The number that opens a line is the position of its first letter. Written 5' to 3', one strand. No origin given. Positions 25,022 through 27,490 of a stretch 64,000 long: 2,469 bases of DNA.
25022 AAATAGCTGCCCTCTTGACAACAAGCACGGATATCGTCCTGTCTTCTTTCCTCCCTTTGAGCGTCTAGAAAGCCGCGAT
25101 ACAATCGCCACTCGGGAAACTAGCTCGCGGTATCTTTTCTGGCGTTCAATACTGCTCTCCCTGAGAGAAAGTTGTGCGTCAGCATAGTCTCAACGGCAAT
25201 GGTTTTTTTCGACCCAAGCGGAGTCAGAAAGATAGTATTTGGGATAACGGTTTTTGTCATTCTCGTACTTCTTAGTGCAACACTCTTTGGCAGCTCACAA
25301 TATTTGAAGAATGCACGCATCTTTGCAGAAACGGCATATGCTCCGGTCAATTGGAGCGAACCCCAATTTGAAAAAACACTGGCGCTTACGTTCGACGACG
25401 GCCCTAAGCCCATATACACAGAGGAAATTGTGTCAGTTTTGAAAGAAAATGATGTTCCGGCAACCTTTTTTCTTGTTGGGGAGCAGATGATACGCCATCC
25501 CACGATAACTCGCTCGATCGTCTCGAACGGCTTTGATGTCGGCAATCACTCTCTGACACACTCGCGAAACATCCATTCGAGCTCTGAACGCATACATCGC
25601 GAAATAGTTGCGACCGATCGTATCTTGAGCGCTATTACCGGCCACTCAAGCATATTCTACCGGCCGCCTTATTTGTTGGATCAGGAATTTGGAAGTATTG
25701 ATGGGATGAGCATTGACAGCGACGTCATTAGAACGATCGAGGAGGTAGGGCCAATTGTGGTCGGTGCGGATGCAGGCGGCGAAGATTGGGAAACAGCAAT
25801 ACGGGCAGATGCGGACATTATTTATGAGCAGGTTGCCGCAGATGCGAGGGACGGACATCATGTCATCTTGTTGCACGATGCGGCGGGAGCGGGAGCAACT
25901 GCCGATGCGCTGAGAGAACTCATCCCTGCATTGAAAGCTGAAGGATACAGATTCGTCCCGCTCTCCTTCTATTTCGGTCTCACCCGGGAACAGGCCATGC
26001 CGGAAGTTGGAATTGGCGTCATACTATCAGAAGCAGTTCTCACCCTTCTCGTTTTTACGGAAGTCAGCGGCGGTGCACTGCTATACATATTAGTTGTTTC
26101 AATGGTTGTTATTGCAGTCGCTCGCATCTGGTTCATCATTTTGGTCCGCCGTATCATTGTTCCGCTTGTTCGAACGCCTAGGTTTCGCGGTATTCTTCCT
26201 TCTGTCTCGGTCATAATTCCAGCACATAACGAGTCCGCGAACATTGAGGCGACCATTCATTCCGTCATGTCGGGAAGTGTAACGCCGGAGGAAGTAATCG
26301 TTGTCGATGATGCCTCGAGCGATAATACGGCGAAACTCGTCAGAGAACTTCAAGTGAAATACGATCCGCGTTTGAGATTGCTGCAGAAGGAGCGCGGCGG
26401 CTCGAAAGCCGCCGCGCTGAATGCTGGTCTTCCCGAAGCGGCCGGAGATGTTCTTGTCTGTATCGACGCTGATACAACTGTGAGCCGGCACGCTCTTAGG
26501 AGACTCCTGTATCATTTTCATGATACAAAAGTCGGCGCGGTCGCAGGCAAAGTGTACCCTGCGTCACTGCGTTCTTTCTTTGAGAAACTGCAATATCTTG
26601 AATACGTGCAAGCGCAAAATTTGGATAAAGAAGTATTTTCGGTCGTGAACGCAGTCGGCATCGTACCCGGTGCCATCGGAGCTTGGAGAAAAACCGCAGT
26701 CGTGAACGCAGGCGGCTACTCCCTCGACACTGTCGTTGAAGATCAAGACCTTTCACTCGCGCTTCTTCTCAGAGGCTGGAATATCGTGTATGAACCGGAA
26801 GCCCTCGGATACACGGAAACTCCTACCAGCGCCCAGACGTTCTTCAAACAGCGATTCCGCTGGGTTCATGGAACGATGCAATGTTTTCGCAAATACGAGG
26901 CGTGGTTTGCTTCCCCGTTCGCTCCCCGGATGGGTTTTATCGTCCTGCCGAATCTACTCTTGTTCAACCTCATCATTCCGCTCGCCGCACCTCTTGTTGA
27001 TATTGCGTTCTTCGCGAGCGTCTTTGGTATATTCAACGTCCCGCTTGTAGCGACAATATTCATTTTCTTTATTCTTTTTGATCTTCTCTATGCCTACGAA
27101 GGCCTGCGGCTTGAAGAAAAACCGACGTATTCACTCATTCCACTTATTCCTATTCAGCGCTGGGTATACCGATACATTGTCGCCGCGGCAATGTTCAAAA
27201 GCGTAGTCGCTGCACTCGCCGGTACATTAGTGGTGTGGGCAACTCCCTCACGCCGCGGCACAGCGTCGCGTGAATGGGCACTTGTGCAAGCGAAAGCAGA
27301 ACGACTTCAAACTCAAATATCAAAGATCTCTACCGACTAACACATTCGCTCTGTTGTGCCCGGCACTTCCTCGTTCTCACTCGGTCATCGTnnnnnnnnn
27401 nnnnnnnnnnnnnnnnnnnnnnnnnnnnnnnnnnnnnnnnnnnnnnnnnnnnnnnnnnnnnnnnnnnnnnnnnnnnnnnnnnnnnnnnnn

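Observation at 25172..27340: Single polypeptide fusing a CE4 polysaccharide deacetylase to a processive GT2 synthase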

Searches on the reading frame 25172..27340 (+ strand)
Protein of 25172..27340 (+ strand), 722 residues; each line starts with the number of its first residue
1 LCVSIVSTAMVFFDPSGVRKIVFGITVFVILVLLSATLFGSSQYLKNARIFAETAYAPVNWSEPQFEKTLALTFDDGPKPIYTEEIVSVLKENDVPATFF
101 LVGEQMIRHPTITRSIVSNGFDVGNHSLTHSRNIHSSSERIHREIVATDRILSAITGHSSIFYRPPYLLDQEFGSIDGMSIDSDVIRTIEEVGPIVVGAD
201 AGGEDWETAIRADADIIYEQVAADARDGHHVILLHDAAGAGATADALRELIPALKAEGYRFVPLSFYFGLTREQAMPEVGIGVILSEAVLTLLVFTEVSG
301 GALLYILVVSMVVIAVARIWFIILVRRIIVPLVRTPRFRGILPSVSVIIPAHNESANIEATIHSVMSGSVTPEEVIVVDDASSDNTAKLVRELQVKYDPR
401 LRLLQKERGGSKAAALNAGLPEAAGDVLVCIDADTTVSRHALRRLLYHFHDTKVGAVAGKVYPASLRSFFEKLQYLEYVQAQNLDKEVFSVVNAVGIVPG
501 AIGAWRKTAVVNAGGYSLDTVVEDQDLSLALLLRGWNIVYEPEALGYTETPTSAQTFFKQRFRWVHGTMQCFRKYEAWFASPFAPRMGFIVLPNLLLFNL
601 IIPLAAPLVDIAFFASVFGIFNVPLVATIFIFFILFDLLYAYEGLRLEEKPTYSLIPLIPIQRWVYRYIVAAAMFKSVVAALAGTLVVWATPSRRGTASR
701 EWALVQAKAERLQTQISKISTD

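Call 3: search_protein_families(library=pfam, proteins=[window:25172-27340:+], max_evalue=0.01)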
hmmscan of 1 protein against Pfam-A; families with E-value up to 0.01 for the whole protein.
window:25172-27340:+ (722 aa): 7 families
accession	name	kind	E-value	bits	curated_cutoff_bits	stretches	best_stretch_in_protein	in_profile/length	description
PF13641.12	Glyco_tranf_2_3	-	3e-32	112.9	27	1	343-567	1-230/230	Glycosyltransferase like family 2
PF00535.33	Glycos_transf_2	-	3.8e-30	105.5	23.3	1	346-477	1-131/168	Glycosyl transferase family 2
PF01522.26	Polysacc_deac_1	-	1.1e-27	96.8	23.1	1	67-168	6-106/124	Polysaccharide deacetylase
PF13632.12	Glyco_trans_2_3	-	2e-23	83.7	27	1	429-620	3-183/198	Glycosyl transferase family group 2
PF13506.12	Glyco_transf_21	-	1.7e-12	47.6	21.7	1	410-564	16-172/174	Glycosyl transferase family 21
PF03142.21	Chitin_synth_2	-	3.3e-07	29.8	27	1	423-516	200-295/527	Chitin synthase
PF10111.15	Glyco_tranf_2_2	-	1.1e-06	28.7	27.3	1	346-447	1-104/276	Glycosyltransferase like family 2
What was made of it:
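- On Carbohydrate esterase family 4 (NodB homology domain): 96.8 bits against a cutoff of 23.1 (call 3).
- Checked: Domain hits are far beyond chance: PF01522 Polysacc_deac_1 E=1.1e-27, PF13641 E=3e-32, PF00535 E=3.8e-30, PF13632 E=2e-23 (call 3).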

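Call 4: search_protein_families(library=ncbifam, proteins=[window:25172-27340:+], max_evalue=0.01)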
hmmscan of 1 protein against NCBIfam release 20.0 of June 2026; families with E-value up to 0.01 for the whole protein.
window:25172-27340:+ (722 aa): 37 families (the best 25 are shown)
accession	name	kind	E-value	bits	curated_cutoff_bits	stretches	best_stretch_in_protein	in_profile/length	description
TIGR03937.1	PgaC_IcaA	equivalog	3.5e-53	181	422.3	1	303-694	6-406/407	poly-beta-1,6-N-acetyl-D-glucosamine synthase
TIGR02764.1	spore_ybaN_pdaB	equivalog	8.4e-36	123.5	237.4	1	67-264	5-187/191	polysaccharide deacetylase family sporulation protein PdaB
NF045821.1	PgAcgDacpgdA1_Bac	equivalog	9.3e-30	103.5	400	1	61-272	81-279/282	peptidoglycan-N-acetylglucosamine deacetylase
TIGR03965.1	mycofact_glyco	equivalog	2.6e-28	99.1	280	1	342-570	73-302/467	mycofactocin biosynthesis glycosyltransferase MftF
TIGR04243.1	nodulat_NodB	equivalog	5.8e-27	94.5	240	1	68-261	2-193/197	chitooligosaccharide deacetylase NodB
TIGR03111.1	glyc2_xrt_Gpos1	hypoth_equivalog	2.1e-26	92.7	363.95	1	306-678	14-408/439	TIGR03111 family XrtG-associated glycosyltransferase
TIGR02884.1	spore_pdaA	equivalog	2.4e-23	83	298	1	66-264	35-220/224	delta-lactam-biosynthetic de-N-acetylase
TIGR04242.1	nodulat_NodC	equivalog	2.5e-22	79.4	550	1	337-569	41-285/395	chitooligosaccharide synthase NodC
NF045820.1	PgAcgDacpgdA_Strep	equivalog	1.3e-21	76.9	800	1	64-265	264-445/463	peptidoglycan-N-acetylglucosamine deacetylase PgdA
NF045822.1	PgAcgDacpgdA2_Bac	equivalog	4e-21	75.6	400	1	64-261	66-255/274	peptidoglycan-N-acetylglucosamine deacetylase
NF053846.1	glyco_with_XrtP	equivalog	5.1e-21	74.8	520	2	520-617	250-347/440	XrtP-associated glycosyltransferase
NF041875.1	EPS_EpsD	equivalog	1e-18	67.9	370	1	345-564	1-223/325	exopolysaccharide biosynthesis glycosyltransferase EpsD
TIGR03030.1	CelA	equivalog_domain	3.5e-16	58.4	699.1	2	505-618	314-431/714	UDP-forming cellulose synthase catalytic subunit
TIGR04283.1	glyco_like_mftF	equivalog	7.6e-16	58.4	182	1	345-453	1-99/221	TIGR04283 family arsenosugar biosynthesis glycosyltransferase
TIGR02873.1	spore_ylxY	hypoth_equivalog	7.7e-16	58.1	391.5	1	81-261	98-260/268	probable sporulation protein, polysaccharide deacetylase family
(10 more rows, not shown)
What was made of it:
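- On PgaC/IcaA PNAG synthase (NCBIfam TIGR03937 equivalog): It is the best-scoring family and the alignment is full length, but the score is below the cutoff (call 4).
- Closest known: PgaC/PgaB. Different: The TIGR03937 score of 181 is below the 422 cutoff (call 4).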

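Call 5: search_solved_structures(query=window:25172-27340:+, max_evalue=0.001, show_alignments=3)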
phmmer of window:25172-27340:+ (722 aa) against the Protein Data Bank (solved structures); distinct sequences matched with E-value up to 0.001: 75 (the best 60 are shown).
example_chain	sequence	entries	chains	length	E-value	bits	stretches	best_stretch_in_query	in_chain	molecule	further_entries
7y51_A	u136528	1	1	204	1.5e-28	102.6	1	61-265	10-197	Predicted xylanase/chitin deacetylase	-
7fbw_A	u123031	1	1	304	3.6e-28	101.4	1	59-265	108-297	Predicted xylanase/chitin deacetylase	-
5o6y_A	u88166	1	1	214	1.7e-24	89.3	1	61-273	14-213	Peptidoglycan N-acetylglucosamine deacetylase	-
5o6y_B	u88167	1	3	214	2.1e-23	85.6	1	61-273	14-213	Peptidoglycan N-acetylglucosamine deacetylase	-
4l1g_A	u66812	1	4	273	2.9e-23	85.2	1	61-274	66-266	Peptidoglycan N-acetylglucosamine deacetylase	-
2c71_A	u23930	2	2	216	3.4e-20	75.1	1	67-271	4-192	GLYCOSIDE HYDROLASE, FAMILY 11:CLOSTRIDIUM CELLULOSOME ENZYME, DOCKERIN TYPE I:POLYSACCHAR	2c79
2c1g_A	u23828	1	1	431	1.2e-19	73.3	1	57-265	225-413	PEPTIDOGLYCAN GLCNAC DEACETYLASE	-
2c1i_A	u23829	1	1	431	5.8e-19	71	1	57-265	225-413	PEPTIDOGLYCAN GLCNAC DEACETYLASE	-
7ax7_A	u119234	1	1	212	1.1e-18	70.1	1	67-268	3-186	Endo-1,4-beta-xylanase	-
6h8l_A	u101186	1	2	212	3.7e-18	68.3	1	67-268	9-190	Peptidoglycan-N-acetylmuramic acid deacetylase PdaC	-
6h8n_A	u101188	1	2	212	2.5e-17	65.5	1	67-268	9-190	Peptidoglycan-N-acetylmuramic acid deacetylase PdaC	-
5nc9_A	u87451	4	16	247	2.6e-15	58.9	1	67-262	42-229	Peptidoglycan N-acetylglucosamine deacetylase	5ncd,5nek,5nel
5nc6_B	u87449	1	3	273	3.3e-15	58.6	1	67-262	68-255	Peptidoglycan N-acetylglucosamine deacetylase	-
5n1j_A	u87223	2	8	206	5e-15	58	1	68-262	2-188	Peptidoglycan N-acetylglucosamine deacetylase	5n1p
6yv7_B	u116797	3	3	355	5.7e-15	57.8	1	342-585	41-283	Glycosyl transferase, family 2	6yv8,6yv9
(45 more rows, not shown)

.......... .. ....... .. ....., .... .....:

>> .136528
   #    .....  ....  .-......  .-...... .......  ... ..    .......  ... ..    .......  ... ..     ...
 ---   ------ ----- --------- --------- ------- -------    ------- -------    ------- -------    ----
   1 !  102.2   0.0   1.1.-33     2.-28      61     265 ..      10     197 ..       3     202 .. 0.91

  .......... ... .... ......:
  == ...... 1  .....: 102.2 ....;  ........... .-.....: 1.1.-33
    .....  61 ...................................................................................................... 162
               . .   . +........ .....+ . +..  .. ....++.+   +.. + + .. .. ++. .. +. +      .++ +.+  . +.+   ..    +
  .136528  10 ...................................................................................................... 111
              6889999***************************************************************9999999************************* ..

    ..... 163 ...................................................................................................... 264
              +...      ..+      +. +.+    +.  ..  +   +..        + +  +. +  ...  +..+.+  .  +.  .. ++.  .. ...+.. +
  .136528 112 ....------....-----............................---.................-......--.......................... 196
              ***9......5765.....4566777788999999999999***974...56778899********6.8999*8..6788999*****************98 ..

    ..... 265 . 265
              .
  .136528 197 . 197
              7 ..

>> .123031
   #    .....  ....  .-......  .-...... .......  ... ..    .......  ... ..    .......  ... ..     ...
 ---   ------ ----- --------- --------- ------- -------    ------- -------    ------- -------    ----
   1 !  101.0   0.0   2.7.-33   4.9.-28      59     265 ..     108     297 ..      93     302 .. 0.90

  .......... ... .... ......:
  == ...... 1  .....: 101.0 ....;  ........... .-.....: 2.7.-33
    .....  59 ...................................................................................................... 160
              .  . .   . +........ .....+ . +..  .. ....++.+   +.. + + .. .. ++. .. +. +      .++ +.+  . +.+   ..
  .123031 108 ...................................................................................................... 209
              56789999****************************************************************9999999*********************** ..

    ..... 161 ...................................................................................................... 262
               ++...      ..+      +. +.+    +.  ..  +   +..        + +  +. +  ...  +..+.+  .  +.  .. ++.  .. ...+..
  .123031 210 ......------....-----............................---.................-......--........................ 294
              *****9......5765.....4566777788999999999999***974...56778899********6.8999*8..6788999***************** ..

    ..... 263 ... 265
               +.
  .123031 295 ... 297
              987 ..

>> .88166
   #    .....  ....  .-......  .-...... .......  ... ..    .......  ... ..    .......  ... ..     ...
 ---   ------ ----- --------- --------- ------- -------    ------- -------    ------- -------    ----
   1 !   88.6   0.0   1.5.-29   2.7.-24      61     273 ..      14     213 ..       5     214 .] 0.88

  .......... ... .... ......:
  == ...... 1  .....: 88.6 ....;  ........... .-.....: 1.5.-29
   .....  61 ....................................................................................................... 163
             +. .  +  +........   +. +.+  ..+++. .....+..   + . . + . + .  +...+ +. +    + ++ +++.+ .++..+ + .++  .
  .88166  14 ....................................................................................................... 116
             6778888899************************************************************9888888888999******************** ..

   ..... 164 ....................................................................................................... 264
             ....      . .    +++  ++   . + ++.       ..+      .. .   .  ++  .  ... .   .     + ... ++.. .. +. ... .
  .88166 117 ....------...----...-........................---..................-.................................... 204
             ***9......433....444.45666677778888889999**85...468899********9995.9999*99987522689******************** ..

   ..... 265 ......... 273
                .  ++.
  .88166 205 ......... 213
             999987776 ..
